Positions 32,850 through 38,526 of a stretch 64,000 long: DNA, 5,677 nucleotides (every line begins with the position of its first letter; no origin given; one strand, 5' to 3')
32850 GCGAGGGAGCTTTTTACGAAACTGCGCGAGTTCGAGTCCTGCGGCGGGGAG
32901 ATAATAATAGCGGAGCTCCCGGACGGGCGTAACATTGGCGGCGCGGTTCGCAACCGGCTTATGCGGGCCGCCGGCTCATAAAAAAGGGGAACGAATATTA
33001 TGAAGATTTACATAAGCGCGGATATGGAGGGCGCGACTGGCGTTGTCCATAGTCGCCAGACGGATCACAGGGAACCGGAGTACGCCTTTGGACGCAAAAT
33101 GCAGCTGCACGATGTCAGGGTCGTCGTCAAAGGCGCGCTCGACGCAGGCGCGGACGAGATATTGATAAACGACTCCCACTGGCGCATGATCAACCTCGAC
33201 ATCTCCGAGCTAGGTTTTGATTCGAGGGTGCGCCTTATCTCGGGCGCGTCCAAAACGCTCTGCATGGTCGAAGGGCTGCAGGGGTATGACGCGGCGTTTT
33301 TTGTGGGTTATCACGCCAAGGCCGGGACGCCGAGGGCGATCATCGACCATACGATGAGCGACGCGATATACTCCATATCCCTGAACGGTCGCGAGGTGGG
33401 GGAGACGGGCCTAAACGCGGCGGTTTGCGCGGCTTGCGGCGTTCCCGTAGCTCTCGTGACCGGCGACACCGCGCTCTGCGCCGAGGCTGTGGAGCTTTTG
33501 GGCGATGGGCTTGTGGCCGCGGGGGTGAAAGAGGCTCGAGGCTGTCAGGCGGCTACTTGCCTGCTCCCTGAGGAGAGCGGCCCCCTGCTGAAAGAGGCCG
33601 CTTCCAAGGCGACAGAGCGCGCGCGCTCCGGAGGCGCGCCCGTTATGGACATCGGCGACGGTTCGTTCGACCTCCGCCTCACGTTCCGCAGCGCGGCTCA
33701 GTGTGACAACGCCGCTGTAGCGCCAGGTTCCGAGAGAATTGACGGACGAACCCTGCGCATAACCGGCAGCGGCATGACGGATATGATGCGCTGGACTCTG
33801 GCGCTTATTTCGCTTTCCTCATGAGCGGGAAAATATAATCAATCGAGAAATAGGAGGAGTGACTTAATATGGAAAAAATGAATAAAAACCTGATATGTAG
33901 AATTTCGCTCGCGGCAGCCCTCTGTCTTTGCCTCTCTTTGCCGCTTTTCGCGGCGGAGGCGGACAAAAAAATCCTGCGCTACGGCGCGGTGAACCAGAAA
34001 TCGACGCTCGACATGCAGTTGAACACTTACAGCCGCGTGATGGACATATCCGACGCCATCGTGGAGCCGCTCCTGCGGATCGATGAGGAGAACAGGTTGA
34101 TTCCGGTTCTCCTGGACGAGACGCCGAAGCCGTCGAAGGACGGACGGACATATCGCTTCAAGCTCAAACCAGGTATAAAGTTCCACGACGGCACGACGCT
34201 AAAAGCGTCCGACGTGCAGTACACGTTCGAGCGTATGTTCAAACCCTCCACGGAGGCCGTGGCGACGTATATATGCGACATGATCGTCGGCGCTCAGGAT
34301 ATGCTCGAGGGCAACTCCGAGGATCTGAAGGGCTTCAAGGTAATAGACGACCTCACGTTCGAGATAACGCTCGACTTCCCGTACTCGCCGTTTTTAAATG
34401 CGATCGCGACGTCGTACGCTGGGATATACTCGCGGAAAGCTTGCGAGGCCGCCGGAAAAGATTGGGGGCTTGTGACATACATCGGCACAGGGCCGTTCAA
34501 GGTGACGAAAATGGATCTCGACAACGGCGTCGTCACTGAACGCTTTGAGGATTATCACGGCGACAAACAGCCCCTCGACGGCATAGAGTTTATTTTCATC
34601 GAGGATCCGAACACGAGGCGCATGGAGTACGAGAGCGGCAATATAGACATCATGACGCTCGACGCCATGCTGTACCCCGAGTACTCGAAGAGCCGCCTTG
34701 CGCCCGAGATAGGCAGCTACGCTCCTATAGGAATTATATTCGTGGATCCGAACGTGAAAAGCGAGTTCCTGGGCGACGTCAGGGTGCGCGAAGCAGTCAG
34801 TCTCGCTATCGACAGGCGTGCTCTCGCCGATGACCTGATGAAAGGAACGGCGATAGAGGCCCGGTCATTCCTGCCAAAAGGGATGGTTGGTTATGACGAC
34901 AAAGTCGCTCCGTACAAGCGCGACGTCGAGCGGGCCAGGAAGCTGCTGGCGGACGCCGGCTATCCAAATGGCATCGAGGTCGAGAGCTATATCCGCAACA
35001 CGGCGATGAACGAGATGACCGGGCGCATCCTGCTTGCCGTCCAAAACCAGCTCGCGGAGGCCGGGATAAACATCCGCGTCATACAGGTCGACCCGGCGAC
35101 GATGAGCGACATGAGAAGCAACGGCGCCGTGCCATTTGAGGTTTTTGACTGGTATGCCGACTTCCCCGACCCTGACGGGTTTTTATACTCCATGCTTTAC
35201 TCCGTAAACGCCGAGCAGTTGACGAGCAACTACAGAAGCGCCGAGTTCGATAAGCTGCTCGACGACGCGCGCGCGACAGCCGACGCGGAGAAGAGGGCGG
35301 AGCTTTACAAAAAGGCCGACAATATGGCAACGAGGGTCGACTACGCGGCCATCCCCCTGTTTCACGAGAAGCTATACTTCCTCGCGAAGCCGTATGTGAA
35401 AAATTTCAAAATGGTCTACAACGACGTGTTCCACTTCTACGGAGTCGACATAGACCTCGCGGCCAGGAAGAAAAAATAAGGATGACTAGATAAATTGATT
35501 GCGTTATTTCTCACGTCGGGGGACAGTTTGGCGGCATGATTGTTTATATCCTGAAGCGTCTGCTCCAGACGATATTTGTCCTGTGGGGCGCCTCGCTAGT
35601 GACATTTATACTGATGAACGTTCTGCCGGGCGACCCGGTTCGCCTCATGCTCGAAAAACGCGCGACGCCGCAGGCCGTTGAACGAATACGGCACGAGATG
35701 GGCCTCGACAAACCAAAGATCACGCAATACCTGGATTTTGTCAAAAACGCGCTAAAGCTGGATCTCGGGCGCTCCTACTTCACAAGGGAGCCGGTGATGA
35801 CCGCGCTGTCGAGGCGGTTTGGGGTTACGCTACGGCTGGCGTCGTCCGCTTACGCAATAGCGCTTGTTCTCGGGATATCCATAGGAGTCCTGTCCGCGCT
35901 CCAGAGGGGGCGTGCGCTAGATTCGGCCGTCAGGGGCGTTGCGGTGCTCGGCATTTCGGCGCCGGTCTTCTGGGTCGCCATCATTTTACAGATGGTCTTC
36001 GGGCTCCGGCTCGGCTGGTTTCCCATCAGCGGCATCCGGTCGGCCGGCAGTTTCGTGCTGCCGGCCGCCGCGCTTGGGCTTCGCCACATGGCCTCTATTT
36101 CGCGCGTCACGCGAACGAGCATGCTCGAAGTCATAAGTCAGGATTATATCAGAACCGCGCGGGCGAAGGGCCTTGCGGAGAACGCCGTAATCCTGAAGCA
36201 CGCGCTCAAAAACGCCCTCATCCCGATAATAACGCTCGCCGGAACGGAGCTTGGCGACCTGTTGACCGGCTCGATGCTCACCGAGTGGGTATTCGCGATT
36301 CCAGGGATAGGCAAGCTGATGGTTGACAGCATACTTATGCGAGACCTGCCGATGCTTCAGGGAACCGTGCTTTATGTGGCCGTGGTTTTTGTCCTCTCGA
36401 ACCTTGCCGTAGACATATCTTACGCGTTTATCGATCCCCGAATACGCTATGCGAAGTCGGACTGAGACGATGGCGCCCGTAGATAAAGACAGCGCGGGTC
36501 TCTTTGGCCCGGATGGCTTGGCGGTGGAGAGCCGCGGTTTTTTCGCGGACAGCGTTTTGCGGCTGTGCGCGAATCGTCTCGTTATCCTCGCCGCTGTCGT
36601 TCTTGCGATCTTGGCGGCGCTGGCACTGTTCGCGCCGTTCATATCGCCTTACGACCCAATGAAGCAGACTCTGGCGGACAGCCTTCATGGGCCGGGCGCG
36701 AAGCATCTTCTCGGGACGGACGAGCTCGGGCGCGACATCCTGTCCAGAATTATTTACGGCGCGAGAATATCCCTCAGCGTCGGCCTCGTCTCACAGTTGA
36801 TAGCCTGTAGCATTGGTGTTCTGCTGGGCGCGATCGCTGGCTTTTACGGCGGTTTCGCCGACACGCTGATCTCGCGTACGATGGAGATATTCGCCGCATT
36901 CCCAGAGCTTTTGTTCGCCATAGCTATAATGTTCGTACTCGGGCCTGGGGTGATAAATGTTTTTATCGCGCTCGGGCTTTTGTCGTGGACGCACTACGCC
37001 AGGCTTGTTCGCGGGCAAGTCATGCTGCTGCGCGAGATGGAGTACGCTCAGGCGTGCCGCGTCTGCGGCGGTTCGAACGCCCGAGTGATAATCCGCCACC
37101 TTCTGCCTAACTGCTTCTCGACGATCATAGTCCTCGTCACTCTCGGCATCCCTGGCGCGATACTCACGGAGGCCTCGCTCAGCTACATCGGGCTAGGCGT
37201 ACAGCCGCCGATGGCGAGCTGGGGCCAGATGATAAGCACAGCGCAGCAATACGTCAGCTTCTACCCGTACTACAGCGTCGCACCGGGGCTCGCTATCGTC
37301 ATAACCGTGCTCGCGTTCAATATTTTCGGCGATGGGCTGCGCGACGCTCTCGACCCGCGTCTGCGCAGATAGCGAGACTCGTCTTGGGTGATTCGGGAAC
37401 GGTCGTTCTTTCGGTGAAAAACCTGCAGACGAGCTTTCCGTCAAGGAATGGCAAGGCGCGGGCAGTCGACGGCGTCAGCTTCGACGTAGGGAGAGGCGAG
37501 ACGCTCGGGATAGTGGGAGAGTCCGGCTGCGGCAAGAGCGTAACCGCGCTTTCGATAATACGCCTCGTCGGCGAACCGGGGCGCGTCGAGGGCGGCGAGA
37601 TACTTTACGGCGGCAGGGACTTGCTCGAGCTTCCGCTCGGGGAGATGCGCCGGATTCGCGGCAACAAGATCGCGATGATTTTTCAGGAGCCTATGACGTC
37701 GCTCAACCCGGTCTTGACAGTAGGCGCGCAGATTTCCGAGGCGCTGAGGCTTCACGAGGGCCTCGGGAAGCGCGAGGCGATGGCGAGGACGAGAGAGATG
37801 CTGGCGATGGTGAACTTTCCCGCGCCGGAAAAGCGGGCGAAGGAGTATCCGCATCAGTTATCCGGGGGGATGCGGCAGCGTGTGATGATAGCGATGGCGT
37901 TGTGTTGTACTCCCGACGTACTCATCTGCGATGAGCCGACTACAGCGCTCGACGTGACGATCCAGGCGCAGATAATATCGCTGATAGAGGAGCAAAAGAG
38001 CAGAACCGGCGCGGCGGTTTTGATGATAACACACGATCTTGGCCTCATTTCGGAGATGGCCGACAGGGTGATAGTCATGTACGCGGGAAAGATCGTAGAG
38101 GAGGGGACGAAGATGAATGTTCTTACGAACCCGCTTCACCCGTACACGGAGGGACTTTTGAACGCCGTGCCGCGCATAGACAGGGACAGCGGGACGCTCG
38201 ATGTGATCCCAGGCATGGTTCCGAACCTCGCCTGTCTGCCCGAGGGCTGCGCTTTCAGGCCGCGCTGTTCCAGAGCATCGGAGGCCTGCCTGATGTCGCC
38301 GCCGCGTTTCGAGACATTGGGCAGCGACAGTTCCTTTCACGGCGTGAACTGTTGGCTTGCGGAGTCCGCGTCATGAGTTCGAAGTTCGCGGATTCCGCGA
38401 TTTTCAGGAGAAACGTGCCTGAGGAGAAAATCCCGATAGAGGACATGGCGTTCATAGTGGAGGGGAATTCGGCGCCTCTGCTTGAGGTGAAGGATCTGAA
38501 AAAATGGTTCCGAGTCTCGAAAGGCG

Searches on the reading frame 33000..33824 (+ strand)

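Call 62: search_protein_families(library=pfam, proteins=[window:33000-33824:+], max_evalue=0.00001)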
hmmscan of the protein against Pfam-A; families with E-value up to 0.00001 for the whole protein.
window:33000-33824:+ (274 aa): 1 family
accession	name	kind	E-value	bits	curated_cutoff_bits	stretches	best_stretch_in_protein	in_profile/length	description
PF04951.18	Peptidase_M55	-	2.1e-88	296.6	25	1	1-266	1-262/264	D-aminopeptidase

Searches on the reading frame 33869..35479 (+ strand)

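Call 62: search_protein_families(library=pfam, proteins=[window:33869-35479:+], max_evalue=0.00001)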
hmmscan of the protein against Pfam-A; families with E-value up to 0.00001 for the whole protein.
window:33869-35479:+ (536 aa): 1 family
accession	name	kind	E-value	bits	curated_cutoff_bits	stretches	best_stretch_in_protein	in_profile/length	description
PF00496.27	SBP_bac_5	-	1.1e-82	278.5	32.4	1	77-448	2-366/368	Bacterial extracellular solute-binding proteins, family 5 Middle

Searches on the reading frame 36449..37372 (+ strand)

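Call 7: search_protein_families(library=ncbifam, proteins=[window:36449-37372:+])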
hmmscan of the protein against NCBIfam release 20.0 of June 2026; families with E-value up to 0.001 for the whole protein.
window:36449-37372:+ (307 aa): 21 families
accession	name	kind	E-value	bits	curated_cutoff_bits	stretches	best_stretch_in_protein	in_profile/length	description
NF045476.1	Opp4C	equivalog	2.6e-93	312.3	350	1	36-304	7-278/278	oligopeptide ABC transporter permease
NF045473.1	Opp1C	equivalog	7.7e-89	297.6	350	1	41-305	3-267/267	nickel/cobalt ABC transporter permease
TIGR02790.1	nickel_nikC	equivalog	1.6e-84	283.5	358.45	1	47-302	3-258/258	nickel ABC transporter permease subunit NikC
NF045474.1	Opp2C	equivalog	2.3e-84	282.7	300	1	67-302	1-236/236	nickel transporter permease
NF011662.0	PRK15082.1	equivalog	2.4e-79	266.9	484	1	38-306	32-301/303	glutathione ABC transporter permease GsiD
NF007738.0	PRK10417.1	equivalog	3.8e-79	266.1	335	1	41-305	7-271/277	nickel ABC transporter permease subunit NikC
NF045475.1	Opp3C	equivalog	9.4e-78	261.6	450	2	85-306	107-328/328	oligopeptide ABC transporter permease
NF007376.0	PRK09881.1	equivalog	7e-74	248.5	434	1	34-305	22-293/298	D,D-dipeptide ABC transporter permease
NF008160.0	PRK10913.1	equivalog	1.3e-68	231.6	483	1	42-306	29-299/300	dipeptide ABC transporter permease DppC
NF011935.0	PRK15406.1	equivalog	2.4e-66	224.6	433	1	23-305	17-301/302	oligopeptide ABC transporter permease OppC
NF047573.1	opine_perm_CntC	exception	1.1e-63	215.2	440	1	38-305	4-271/271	staphylopine uptake ABC transporter permease subunit CntC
NF043080.1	MMSYN1_0166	equivalog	6.5e-53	179.7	370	1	38-305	33-305/307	oligopeptide ABC transporter permease OppC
NF011691.0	PRK15111.1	equivalog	3.2e-37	128.7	379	1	44-301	28-291/296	putrescine export ABC transporter permease SapC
NF011596.0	PRK15021.1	subfamily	1.3e-32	113.2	439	1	81-304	116-338/341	microcin C ABC transporter permease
TIGR01097.1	PhnE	equivalog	3.8e-08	33.1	216.7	1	50-231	18-189/252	phosphonate ABC transporter, permease protein PhnE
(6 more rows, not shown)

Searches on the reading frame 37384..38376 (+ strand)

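Call 7: search_protein_families(library=ncbifam, proteins=[window:37384-38376:+])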
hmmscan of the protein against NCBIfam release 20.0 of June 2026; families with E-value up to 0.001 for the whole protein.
window:37384-38376:+ (330 aa): 187 families (the best 25 are shown)
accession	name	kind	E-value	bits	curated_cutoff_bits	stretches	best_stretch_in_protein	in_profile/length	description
NF007010.1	PRK09473.1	subfamily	2.7e-111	371.4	575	1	9-315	2-306/318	oligopeptide ABC transporter ATP-binding protein OppD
NF008246.0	PRK11022.1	equivalog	1.3e-103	346.5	541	1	8-313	3-308/326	dipeptide ABC transporter ATP-binding protein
NF043079.1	MMSYN1_0167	equivalog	2e-97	327.3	740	2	87-326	299-535/561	oligopeptide ABC transporter ATP-binding protein OppD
NF007613.0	PRK10261.1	equivalog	5.7e-94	315.7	1077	1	7-269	11-279/623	glutathione ABC transporter ATP-binding protein GsiA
NF011713.0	PRK15134.1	equivalog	2.2e-84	283.9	834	1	7-264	4-262/529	microcin C ABC transporter ATP-binding protein YejF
NF008453.0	PRK11308.1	subfamily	2e-78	263.9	408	1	13-315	17-319/334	dipeptide ABC transporter ATP-binding protein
NF011659.0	PRK15079.1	equivalog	2.4e-77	259.9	540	1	7-324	19-329/334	murein tripeptide/oligopeptide ABC transporter ATP binding protein OppF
NF047576.1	opine_ATP_CntF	equivalog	1.6e-73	247.2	385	1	8-265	2-256/264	staphylopine uptake ABC transporter ATP-binding protein CntF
TIGR02770.1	nickel_nikD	equivalog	6.5e-73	244.9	318.7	1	28-261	2-228/230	nickel import ATP-binding protein NikD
NF047578.1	opine_ATP_CntD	equivalog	7.7e-73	245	380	1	8-265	2-256/266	staphylopine uptake ABC transporter ATP-binding protein CntD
NF043071.1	DppF_dipep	equivalog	5.4e-70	236.4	660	1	21-313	32-318/331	dipeptide ABC transporter ATP-binding subunit DppF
NF011674.0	PRK15093.1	equivalog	4.2e-62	210.2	627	1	8-307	3-310/330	putrescine export ABC transporter ATP-binding protein SapD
NF043078.1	MMSYN1_0168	equivalog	2.1e-52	178.6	800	2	154-265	489-600/649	oligopeptide ABC transporter ATP-binding protein OppF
TIGR02769.1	nickel_nikE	equivalog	3.8e-52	177.4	332.55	1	17-262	16-253/265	nickel import ATP-binding protein NikE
NF007739.0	PRK10419.1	subfamily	1.1e-50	172.7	354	1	15-247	15-240/268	nickel ABC transporter ATP-binding protein NikE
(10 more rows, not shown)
